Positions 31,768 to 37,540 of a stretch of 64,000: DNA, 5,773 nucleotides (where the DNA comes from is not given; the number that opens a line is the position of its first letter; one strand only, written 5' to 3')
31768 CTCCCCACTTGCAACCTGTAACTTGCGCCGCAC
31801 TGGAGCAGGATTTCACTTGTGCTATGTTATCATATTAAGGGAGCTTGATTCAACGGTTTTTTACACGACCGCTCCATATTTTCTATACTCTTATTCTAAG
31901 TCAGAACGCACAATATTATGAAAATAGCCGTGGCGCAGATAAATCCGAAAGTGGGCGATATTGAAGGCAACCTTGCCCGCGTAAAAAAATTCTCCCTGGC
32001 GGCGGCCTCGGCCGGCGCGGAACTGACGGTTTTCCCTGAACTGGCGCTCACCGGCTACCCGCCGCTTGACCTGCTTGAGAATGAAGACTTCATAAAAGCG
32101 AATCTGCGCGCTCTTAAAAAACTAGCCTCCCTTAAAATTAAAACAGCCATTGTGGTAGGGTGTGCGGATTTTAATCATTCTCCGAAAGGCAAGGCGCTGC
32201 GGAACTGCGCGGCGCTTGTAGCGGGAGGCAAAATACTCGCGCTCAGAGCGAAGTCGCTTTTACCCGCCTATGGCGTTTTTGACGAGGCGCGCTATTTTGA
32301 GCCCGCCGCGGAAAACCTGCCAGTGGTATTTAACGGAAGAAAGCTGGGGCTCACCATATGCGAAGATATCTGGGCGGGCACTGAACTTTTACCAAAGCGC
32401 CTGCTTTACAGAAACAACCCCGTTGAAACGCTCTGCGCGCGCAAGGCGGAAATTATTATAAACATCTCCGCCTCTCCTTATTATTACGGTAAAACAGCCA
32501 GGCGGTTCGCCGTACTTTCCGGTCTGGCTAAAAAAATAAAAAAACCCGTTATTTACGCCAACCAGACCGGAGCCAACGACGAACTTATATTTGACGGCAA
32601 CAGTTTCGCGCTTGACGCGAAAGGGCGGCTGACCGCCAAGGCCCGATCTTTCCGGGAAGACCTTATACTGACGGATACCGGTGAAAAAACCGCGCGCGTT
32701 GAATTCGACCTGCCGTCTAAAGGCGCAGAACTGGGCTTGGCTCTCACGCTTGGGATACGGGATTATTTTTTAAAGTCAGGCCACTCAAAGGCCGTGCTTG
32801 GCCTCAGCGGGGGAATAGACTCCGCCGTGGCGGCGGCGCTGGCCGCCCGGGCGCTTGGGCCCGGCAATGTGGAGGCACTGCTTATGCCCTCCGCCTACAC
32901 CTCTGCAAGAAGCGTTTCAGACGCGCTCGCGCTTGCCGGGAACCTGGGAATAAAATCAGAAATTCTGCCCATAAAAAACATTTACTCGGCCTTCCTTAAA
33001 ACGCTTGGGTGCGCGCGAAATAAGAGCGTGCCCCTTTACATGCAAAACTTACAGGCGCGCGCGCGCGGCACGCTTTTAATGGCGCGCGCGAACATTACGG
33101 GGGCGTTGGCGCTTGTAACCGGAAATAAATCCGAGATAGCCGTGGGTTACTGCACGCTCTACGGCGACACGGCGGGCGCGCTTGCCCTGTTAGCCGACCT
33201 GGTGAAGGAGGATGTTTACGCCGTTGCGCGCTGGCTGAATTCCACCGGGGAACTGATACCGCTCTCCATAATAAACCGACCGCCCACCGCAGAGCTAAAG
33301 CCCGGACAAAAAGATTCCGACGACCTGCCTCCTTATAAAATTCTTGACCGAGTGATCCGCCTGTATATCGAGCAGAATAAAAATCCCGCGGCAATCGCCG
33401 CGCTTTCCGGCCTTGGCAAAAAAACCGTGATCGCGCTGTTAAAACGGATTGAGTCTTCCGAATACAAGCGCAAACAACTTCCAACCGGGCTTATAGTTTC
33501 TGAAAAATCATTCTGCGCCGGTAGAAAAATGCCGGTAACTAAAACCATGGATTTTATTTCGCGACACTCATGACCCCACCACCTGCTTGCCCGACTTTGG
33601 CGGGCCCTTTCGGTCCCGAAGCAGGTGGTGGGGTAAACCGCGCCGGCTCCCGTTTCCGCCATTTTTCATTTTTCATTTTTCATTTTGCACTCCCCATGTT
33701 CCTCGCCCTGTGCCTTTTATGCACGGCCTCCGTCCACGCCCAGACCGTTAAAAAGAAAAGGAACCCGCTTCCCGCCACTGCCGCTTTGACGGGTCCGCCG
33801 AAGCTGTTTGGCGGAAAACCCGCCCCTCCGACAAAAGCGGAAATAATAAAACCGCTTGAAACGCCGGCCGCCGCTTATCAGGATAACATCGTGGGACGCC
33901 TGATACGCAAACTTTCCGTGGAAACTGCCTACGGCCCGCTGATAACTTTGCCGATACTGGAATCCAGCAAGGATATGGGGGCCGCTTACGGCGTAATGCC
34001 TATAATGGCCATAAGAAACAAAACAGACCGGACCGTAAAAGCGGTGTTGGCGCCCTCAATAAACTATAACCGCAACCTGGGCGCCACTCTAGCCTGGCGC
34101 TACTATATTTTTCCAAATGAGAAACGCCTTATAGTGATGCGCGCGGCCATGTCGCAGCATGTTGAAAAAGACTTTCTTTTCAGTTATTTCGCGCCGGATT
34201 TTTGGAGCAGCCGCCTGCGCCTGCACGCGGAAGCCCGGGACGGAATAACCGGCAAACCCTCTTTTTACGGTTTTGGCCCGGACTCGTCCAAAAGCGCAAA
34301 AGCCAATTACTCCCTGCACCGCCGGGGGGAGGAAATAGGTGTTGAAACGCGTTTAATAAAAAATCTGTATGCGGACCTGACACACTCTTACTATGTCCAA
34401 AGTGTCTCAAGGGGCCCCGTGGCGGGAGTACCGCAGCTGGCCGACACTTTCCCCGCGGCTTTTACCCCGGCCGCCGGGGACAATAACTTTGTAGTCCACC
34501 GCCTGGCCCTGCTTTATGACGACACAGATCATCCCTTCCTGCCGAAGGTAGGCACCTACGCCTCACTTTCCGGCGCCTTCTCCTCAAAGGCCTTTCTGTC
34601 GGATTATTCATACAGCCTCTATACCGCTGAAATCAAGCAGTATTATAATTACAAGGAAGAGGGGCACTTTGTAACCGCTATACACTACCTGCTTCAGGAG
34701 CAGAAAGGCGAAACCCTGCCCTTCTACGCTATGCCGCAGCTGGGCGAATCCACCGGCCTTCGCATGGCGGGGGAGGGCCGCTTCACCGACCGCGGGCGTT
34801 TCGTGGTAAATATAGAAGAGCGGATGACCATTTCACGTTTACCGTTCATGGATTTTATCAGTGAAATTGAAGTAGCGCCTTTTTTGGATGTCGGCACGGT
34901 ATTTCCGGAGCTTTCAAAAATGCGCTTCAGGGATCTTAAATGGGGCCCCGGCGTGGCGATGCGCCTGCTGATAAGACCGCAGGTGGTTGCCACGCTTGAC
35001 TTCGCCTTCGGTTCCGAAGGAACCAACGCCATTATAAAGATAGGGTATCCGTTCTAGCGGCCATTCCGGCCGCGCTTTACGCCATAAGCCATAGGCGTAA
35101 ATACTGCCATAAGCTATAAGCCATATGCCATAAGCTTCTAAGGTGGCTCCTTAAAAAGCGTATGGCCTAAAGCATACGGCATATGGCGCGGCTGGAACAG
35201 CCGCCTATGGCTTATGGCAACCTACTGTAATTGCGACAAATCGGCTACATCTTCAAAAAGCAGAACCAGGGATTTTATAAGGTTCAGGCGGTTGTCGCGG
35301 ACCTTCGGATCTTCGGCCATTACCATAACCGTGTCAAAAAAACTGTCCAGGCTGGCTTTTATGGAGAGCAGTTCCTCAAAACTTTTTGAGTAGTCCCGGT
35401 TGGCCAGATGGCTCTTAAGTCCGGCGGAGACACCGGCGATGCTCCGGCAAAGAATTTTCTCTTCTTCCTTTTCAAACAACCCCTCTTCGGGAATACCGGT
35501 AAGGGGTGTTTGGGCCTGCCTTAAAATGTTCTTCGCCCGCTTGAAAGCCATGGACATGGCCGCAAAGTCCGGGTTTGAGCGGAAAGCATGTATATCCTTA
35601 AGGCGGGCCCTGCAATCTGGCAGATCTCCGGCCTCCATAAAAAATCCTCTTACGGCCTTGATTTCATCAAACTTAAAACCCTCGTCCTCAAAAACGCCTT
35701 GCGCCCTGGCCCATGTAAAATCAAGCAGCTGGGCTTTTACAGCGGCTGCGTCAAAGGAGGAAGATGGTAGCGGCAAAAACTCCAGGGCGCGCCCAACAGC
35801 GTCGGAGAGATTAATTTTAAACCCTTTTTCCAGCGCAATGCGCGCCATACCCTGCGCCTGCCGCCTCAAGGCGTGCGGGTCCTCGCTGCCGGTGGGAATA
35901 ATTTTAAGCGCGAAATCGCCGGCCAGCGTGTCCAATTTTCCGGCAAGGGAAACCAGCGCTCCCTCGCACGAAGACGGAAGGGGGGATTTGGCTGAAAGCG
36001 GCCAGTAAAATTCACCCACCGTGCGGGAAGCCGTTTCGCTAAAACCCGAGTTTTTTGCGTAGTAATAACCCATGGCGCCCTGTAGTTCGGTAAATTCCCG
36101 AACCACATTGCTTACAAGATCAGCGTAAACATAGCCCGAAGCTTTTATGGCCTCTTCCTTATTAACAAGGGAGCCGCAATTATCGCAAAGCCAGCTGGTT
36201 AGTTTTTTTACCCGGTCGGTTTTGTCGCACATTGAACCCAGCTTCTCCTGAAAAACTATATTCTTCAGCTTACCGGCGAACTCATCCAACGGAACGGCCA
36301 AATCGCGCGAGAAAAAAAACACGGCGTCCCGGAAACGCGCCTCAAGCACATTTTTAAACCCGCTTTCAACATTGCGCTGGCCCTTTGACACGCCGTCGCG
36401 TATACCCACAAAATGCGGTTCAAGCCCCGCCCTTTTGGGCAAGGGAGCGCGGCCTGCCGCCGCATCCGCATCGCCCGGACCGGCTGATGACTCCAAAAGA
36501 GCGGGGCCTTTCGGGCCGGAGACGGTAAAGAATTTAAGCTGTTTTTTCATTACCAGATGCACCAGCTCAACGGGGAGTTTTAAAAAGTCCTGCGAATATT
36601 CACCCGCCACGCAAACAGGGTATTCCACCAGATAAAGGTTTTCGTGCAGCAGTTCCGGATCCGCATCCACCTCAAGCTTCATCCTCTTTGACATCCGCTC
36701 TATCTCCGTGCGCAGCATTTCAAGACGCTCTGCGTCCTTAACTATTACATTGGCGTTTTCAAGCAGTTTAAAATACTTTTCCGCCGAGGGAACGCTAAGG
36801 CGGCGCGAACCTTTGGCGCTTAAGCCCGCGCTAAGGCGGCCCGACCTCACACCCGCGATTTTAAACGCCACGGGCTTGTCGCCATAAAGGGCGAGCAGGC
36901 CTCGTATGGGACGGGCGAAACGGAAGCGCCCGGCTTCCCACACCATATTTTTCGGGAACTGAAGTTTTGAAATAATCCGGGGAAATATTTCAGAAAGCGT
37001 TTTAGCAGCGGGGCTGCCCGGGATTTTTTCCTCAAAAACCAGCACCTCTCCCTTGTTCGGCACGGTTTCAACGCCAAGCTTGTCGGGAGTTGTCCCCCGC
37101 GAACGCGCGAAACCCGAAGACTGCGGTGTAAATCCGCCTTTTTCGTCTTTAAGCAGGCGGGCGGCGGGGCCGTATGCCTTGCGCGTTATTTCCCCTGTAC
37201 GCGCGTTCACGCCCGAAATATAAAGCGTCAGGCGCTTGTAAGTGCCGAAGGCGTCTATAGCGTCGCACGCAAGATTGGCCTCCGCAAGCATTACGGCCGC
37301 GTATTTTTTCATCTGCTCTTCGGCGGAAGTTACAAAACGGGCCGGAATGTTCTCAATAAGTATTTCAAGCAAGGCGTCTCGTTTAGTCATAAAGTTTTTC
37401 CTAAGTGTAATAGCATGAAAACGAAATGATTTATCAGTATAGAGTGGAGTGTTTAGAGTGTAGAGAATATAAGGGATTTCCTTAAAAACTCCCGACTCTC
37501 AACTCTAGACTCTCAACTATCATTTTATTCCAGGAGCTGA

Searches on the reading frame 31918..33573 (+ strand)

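Call 76: search_protein_families(library=pfam, proteins=[window:31918-33573:+], max_evalue=0.00001)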
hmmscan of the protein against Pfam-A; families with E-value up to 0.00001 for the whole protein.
window:31918-33573:+ (551 aa): 2 families
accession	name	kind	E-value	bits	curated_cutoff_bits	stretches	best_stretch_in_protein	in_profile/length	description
PF02540.23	NAD_synthase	-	3e-68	230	21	1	276-520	5-241/242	NAD synthase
PF00795.27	CN_hydrolase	-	6.2e-27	95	23.2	1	2-253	1-245/256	Carbon-nitrogen hydrolase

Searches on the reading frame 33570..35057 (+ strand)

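Call 76: search_protein_families(library=pfam, proteins=[window:33570-35057:+], max_evalue=0.00001)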
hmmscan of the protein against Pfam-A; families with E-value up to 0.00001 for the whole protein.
window:33570-35057:+ (495 aa): 1 family
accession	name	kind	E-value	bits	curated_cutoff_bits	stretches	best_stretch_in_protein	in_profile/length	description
PF01103.29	Omp85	-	2.8e-10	40.7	24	1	192-479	13-303/325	Omp85 superfamily domain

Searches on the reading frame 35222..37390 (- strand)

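Call 76: search_protein_families(library=pfam, proteins=[window:35222-37390:-], max_evalue=0.00001)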
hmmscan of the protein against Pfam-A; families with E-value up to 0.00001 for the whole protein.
window:35222-37390:- (722 aa): 2 families
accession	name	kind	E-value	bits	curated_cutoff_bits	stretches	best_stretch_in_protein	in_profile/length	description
PF02092.22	tRNA_synt_2f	-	1.2e-153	513.3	29.2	1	7-580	2-534/536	Glycyl-tRNA synthetase beta subunit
PF05746.21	DALR_1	-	3e-10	40.6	22.3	1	614-708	3-98/117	DALR anticodon binding domain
